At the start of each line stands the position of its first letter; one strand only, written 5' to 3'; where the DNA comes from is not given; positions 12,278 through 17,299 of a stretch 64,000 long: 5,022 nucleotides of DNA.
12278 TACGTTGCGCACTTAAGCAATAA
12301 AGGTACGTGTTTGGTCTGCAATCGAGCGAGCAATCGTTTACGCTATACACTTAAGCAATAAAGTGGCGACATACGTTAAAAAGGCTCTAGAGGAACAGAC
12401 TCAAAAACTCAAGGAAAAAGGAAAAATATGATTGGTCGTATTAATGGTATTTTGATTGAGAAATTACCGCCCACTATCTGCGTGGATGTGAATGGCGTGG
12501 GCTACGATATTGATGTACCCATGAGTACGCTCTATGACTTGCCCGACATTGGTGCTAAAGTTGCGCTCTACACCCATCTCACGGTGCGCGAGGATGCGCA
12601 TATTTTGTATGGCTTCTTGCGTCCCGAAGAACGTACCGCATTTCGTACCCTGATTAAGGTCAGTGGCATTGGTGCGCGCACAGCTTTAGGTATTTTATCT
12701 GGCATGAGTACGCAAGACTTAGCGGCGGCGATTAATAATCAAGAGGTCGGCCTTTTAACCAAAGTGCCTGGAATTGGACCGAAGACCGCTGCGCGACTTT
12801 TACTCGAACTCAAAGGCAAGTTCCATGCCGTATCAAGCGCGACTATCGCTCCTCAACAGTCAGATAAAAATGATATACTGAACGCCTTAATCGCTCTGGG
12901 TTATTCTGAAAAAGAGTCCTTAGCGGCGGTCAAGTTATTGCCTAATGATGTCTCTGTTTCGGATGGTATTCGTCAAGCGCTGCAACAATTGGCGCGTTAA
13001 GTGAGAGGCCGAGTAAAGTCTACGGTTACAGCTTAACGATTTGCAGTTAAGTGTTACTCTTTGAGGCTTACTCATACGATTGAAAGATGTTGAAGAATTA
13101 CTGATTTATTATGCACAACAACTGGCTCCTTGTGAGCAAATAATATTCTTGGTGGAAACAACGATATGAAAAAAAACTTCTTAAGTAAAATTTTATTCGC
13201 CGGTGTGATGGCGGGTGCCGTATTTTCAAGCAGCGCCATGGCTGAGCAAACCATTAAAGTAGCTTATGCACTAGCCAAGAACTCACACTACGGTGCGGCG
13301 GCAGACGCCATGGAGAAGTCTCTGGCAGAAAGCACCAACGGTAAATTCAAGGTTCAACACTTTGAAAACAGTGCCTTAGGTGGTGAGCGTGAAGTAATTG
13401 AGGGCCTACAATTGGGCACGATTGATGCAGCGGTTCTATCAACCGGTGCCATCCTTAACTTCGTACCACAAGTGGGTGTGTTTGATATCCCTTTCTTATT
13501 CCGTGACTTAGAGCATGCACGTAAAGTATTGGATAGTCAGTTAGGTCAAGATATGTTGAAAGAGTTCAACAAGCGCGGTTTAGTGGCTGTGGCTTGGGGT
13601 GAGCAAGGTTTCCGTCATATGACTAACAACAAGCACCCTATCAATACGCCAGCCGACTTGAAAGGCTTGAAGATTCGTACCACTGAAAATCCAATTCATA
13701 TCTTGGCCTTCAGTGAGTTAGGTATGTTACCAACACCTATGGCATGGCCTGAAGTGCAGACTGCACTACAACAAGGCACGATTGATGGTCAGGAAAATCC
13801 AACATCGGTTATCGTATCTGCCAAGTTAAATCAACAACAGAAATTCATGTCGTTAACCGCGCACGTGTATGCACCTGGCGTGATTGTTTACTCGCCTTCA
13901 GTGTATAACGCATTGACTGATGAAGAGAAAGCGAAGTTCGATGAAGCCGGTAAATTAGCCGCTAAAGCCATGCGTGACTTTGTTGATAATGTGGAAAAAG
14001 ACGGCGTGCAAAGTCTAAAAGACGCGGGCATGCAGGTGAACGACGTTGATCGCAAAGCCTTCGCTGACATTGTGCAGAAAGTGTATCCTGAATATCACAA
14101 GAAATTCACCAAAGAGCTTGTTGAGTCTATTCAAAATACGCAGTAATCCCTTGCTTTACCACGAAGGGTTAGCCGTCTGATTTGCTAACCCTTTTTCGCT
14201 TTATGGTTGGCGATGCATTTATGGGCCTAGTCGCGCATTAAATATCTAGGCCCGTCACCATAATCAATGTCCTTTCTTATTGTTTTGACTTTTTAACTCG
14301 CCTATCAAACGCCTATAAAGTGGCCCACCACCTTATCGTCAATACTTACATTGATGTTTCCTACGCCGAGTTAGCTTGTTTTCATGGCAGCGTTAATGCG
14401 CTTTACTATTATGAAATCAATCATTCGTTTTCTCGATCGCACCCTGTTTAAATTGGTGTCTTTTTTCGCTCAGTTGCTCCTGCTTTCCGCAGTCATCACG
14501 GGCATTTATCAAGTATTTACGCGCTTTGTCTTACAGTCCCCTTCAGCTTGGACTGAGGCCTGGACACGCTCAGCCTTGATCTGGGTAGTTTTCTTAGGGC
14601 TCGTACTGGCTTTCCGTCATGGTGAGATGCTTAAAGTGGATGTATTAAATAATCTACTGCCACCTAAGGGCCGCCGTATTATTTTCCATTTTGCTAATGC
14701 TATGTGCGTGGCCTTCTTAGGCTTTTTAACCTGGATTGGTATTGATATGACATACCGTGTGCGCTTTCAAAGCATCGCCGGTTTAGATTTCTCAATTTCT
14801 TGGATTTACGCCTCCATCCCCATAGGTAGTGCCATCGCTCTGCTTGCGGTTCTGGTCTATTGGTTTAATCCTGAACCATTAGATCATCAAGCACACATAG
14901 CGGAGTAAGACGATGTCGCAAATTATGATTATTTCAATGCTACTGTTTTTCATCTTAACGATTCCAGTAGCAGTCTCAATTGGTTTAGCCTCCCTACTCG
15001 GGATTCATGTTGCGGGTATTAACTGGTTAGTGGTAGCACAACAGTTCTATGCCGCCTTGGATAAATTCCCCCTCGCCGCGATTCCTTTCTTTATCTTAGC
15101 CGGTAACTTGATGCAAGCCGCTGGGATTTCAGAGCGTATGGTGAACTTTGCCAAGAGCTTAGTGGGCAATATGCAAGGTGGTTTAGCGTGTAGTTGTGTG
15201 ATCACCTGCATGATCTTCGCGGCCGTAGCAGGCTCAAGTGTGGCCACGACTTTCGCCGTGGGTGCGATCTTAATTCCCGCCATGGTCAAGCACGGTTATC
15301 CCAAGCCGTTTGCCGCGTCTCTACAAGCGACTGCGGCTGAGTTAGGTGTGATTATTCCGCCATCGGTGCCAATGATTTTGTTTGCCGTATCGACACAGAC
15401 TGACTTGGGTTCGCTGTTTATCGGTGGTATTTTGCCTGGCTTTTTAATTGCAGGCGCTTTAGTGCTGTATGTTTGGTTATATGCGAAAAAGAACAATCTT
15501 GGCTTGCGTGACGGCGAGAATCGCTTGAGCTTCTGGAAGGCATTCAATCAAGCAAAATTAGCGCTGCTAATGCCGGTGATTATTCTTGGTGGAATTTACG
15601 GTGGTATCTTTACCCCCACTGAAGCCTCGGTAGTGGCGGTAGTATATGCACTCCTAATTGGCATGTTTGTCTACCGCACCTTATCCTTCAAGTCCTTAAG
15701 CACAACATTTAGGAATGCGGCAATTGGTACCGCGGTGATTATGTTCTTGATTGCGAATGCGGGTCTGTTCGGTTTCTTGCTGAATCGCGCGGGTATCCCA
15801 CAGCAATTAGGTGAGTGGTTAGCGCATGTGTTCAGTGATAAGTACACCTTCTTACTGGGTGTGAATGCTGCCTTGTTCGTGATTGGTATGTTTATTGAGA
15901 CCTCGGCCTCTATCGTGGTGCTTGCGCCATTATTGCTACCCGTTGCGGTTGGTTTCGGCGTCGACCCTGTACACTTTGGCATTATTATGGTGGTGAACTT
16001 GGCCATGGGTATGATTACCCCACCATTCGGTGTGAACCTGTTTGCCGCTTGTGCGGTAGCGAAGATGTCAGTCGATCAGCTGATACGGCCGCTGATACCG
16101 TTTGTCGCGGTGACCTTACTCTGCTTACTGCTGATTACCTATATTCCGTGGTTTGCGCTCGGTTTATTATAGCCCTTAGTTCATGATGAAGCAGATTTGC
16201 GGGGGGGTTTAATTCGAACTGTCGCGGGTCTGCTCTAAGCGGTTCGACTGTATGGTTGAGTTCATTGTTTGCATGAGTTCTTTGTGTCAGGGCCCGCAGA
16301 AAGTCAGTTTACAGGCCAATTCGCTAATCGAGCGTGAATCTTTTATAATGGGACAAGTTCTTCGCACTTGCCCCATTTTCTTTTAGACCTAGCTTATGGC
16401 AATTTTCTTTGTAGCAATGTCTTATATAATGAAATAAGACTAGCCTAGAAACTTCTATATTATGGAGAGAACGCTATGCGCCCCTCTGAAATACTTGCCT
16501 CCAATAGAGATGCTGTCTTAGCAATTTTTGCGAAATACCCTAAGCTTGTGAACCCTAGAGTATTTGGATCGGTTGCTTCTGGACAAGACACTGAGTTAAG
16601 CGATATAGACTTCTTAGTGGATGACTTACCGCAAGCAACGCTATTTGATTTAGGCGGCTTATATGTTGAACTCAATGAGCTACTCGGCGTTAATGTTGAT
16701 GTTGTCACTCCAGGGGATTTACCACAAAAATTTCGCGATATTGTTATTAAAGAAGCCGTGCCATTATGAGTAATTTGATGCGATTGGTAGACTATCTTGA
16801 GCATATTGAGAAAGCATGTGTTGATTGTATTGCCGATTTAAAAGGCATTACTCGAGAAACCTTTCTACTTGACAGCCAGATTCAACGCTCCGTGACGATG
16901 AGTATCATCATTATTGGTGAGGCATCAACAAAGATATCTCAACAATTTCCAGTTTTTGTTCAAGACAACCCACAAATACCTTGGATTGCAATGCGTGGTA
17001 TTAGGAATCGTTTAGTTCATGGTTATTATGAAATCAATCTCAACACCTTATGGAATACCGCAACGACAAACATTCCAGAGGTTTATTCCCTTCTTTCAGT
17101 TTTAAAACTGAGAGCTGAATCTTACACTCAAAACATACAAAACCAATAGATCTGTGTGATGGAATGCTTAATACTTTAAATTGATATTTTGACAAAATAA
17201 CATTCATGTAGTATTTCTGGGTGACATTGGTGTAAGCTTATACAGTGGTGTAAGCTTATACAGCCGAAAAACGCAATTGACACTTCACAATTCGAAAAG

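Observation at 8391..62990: Window-wide pattern: the last codons plus stop codon of unrelated genes are re-copied in tandem just downstream of the real stop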

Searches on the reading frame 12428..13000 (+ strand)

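Call 25: search_protein_families(library=ncbifam, proteins=[window:12428-13000:+], max_evalue=0.00001)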
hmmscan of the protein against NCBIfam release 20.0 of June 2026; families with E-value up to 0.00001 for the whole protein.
window:12428-13000:+ (190 aa): 2 families
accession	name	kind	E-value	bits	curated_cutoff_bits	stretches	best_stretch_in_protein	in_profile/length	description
TIGR00084.2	ruvA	equivalog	8.6e-61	205.1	85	1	1-186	1-202/202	Holliday junction branch migration protein RuvA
NF011194.0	PRK14600.1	equivalog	1.2e-32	113.2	180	1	1-189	1-187/188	Holliday junction branch migration protein RuvA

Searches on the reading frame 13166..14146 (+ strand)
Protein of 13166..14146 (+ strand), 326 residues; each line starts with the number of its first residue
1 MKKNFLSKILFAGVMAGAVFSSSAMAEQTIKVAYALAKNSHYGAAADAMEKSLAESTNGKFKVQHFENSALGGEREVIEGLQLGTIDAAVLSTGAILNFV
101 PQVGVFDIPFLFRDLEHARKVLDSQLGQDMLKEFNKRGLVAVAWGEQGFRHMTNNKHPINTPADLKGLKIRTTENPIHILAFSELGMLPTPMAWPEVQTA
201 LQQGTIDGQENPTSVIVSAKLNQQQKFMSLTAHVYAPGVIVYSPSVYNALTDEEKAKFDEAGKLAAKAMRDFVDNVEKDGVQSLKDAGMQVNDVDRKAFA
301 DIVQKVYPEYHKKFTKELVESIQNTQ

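Call 25: search_protein_families(library=ncbifam, proteins=[window:13166-14146:+], max_evalue=0.00001)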
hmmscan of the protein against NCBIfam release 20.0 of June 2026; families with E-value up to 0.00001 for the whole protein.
window:13166-14146:+ (326 aa): 2 families
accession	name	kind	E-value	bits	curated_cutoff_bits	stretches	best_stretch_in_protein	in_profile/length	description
NF037995.1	TRAP_S1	subfamily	5.1e-82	275.2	50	1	31-298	1-267/271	TRAP transporter substrate-binding protein DctP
TIGR00787.1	dctP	subfamily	1.4e-68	231.2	175.05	1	33-287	2-256/257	DctP family TRAP transporter solute-binding subunit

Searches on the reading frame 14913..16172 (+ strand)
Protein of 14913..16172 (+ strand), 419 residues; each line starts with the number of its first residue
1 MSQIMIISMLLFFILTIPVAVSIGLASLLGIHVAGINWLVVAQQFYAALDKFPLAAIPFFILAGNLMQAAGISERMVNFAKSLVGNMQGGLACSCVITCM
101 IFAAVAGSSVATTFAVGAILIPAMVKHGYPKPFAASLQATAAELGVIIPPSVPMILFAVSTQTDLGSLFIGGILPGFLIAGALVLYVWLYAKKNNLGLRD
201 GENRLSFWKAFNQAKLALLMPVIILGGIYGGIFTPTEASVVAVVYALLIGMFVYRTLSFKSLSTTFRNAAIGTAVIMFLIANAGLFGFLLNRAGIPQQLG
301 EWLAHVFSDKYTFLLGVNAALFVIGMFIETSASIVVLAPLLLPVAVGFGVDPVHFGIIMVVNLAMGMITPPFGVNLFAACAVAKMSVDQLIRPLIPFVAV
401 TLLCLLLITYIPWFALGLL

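Call 25: search_protein_families(library=ncbifam, proteins=[window:14913-16172:+], max_evalue=0.00001)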
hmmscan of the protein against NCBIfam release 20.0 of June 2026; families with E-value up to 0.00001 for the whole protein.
window:14913-16172:+ (419 aa): 4 families
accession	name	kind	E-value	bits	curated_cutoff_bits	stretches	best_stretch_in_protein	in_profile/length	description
TIGR00786.1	dctM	subfamily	1.3e-133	445.7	268.45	1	17-416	2-402/405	TRAP transporter large permease subunit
NF011634.1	PRK15060.1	equivalog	5.7e-79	266.1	800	1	4-412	5-414/425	2,3-diketo-L-gulonate TRAP transporter large permease YiaN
TIGR02123.1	TRAP_fused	subfamily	2e-30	106.1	320.65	1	55-386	169-506/615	TRAP transporter fused permease subunit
NF037994.1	DcuC_1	equivalog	1.2e-06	27.6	100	1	66-391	55-386/389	C4-dicarboxylate transporter DcuC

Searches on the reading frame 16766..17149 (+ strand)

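Call 25: search_protein_families(library=ncbifam, proteins=[window:16766-17149:+], max_evalue=0.00001)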
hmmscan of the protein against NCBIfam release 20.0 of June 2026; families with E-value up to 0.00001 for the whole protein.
window:16766-17149:+ (127 aa): 1 family
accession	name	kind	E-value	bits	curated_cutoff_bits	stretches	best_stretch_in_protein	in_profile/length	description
NF047751.1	HepT_toxin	equivalog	2.9e-10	40.1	60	1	72-105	83-116/120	type VII toxin-antitoxin system HepT family RNase toxin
